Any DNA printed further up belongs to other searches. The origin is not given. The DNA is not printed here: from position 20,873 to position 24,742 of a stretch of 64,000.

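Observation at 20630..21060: In-frame UGA plus SECIS-like hairpin joins a signal-peptide ORF to a signal-less 1184-codon heme ORF: candidate selenocysteine-containing giant cytochrome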

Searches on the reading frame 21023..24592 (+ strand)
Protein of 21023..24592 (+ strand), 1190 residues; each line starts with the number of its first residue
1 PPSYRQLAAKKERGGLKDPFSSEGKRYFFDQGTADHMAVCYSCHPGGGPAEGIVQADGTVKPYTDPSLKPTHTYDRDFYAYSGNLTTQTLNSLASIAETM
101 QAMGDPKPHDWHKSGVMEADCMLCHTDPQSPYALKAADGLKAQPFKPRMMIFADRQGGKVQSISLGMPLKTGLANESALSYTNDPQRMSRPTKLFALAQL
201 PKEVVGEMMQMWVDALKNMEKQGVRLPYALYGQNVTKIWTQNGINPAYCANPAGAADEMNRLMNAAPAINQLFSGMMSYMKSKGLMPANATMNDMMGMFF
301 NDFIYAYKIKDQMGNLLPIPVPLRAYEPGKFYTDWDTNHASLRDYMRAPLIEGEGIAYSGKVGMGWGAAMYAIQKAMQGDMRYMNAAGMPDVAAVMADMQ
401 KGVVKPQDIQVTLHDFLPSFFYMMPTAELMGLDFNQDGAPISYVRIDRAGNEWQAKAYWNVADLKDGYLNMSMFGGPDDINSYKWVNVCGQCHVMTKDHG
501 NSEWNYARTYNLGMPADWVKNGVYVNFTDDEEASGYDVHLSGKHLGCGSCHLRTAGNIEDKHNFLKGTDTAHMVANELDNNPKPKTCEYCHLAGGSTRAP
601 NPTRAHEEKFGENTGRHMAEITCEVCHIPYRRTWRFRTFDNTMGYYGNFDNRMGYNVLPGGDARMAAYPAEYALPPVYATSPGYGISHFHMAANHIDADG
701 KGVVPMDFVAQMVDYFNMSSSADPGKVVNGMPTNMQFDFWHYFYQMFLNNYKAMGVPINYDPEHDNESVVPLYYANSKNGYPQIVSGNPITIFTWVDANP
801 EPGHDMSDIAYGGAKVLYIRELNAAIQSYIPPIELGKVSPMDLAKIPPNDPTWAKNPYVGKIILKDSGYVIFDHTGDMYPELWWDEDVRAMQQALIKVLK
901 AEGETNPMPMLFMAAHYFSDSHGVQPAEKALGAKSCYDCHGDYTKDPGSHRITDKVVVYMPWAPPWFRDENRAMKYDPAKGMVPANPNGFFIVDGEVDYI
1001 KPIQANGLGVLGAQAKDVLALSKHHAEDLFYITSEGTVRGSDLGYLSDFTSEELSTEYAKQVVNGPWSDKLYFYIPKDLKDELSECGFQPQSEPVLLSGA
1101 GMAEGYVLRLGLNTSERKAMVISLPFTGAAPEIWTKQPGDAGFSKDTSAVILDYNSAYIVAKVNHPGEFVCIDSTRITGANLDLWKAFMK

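Call 7: search_protein_families(library=pfam, proteins=[window:21023-24592:+], max_evalue=0.01)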
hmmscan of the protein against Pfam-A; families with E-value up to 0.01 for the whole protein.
window:21023-24592:+ (1190 aa): 3 families
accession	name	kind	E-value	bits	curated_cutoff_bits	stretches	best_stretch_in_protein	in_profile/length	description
PF22113.1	Mtrc-MtrF_II-IV_dom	-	3.4e-07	30.4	30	1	482-631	24-167/176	Outer membrane cytochrome MtrC/MtrF-like, domains II/IV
PF14522.11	Cytochrome_C7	-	5e-05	23.5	24.8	0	537-627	6-66/67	Cytochrome c7 and related cytochrome c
PF13435.11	Cytochrome_C554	-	0.003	18.9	20.8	0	547-627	2-83/84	Cytochrome c554 and c-prime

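Call 63: predict_structure(alignment_id=A6)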
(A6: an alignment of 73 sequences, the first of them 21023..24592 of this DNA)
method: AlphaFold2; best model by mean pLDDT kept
length: 1190 residues; sequences in the alignment: 73
mean_pLDDT: 88.0   pTM: 0.86
mean pLDDT of the five models: 88.0, 88.0, 85.7, 84.5, 83.1
residues with pLDDT >= 90: 668; 70-90: 459; 50-70: 49; < 50: 14
segments of 3 or more residues with pLDDT < 50: 1-8, 570-572
pLDDT, mean of each block of 10 residues (from residue 1): 37 83 86 80 71 86 92 89 86 93 90 88 89 96 94 93 97 93 92 90 94 95 95 92 93 94 93 95 94 92 96 90 95 91 90 92 93 93 88 95 93 92 93 94 95 93 81 87 90 86 80 60 88 91 90 85 72 63 82 85 80 78 84 88 87 90 92 82 77 90 92 83 92 90 92 92 89 87 88 91 82 85 93 92 95 95 96 92 96 97 93 87 82 63 79 88 93 88 89 91 94 93 84 87 88 93 85 92 90 85 90 90 92 90 91 91 94 83 52
secondary structure, 60 per line:
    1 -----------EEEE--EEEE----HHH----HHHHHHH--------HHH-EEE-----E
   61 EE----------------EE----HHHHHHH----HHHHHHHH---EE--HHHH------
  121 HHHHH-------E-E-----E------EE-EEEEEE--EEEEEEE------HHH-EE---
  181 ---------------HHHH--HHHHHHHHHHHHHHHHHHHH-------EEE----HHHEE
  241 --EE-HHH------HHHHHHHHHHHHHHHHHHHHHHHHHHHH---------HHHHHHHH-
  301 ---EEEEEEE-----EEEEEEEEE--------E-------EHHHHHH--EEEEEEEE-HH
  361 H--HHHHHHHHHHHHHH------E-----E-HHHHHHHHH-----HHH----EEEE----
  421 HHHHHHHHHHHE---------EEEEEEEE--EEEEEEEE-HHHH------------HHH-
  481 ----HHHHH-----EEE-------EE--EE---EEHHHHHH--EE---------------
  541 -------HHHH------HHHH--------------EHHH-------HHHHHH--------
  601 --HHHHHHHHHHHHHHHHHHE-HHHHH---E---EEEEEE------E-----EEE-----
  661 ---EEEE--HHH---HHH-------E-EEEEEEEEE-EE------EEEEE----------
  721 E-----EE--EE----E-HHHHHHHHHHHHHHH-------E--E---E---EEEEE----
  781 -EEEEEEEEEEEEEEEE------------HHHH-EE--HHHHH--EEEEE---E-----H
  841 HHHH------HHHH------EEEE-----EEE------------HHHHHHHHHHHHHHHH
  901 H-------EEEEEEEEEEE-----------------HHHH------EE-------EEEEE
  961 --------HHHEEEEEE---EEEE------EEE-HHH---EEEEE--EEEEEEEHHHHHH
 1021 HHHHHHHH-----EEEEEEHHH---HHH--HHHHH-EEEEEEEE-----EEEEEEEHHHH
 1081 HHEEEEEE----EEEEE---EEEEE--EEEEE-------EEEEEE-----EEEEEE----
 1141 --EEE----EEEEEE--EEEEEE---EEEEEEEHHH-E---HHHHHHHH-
elements in order (helices of 4 or more, strands of 3 or more residues): E12-15 E18-21 H33-39 E52-54 E60-62 H85-91 H96-103 H111-114 H121-125 E151-156 E159-165 H196-199 H202-221 E229-231 H255-282 H292-299 E304-310 E316-324 H342-347 E350-357 H364-377 H392-400 E413-416 H421-431 E442-449 E452-459 H461-464 H485-489 E495-497 H516-521 H548-551 H558-561 H587-592 H603-620 H623-627 E635-640 E653-655 E664-667 E688-696 E706-710 H739-753 E772-776 E782-797 H810-813 H819-823 E826-830 H840-844 H851-854 E861-864 E870-872 H885-901 E909-919 H937-940 E956-960 E972-977 E981-984 E991-993 E1001-1005 E1008-1014 H1015-1028 E1034-1039 H1051-1055 E1057-1064 E1070-1076 H1077-1082 E1083-1088 E1093-1097 E1101-1105 E1108-1112 E1120-1125 E1131-1136 E1143-1145 E1150-1155 E1158-1163 E1167-1173 H1182-1189

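Call 65: fold_search(model_id=the predicted structure, library=pdb)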
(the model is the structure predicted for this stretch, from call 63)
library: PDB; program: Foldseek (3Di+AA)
matches with E <= 10: 264; with E <= 0.001: 0
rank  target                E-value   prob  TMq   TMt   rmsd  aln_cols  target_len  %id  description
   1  8oek                  5.8e-02  0.93  0.08  0.23  10.1       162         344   10  Crystal structure of the HormR-GAIN domains of adhesion GPCR ADGRB2 (BAI2) in the uncleaved state (released 2023-05-31)
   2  9mqr_A                6.4e-02  0.89  0.07  0.27  11.2       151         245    7  A8 Fab in complex with CD97 (released 2025-09-24)
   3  8vy2_A                1.4e-01  0.97  0.06  0.05   3.7        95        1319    9  Structure of mCELSR1 extracellular region containing CADH9-GAIN domains (released 2025-05-07)
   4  8ikj                  1.6e-01  0.57  0.05  0.10  10.3       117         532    9  Cryo-EM structure of the inactive CD97 (released 2024-02-14)
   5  6m3p_C                2.8e-01  0.77  0.06  0.15   4.9        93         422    8  Crystal structure of AnkG/beta2-spectrin complex (released 2020-05-13)
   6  2oyz                  2.8e-01  0.07  0.03  0.19  15.7        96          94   17  Crystal structure of unknown function protein VPA0057 from Vibrio parahaemolyticus (targeted domain 2-94) (released 2007-03-20)
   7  2yc4_B                4.0e-01  0.14  0.04  0.25   6.1        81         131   18  Intraflagellar Transport Complex 25-27 from Chlamydomonas (released 2011-03-23)
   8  4dlo_B                4.2e-01  0.25  0.07  0.21  13.1       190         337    7  Crystal structure of the GAIN and HormR domains of brain angiogenesis inhibitor 3 (BAI3) (released 2012-02-22)
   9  7eyj                  5.3e-01  0.03  0.03  0.17  14.8       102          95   19  Crystal structure of Escherichia coli ppnP (released 2022-02-09)
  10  4cdg_C                5.5e-01  0.11  0.03  0.23  14.7       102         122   11  Crystal structure of the Bloom's syndrome helicase BLM in complex with Nanobody (released 2013-11-13)
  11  2yc4_A                5.5e-01  0.10  0.04  0.21  11.5        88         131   17  Intraflagellar Transport Complex 25-27 from Chlamydomonas (released 2011-03-23)
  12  3uto_B                6.9e-01  0.04  0.03  0.06  14.0       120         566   10  Twitchin kinase region from C.elegans (Fn31-NL-kin-CRD-Ig26) (released 2012-08-08)
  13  7eyl_A                7.3e-01  0.04  0.03  0.20  15.0        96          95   21  Crystal structure of Salmonella enterica ppnP (released 2022-02-09)
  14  9e6y_A                9.0e-01  0.15  0.03  0.29  12.3        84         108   13  Structure of CD112 (Nectin-2) domain 1 bound to CD112R (PVRIG) (released 2025-05-07)
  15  7su1_C                9.0e-01  0.09  0.03  0.25  13.2       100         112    9  Crystal structure of an acidic pH-selective Ipilimumab variant Ipi.106 in complex with CTLA-4 (released 2022-03-02)
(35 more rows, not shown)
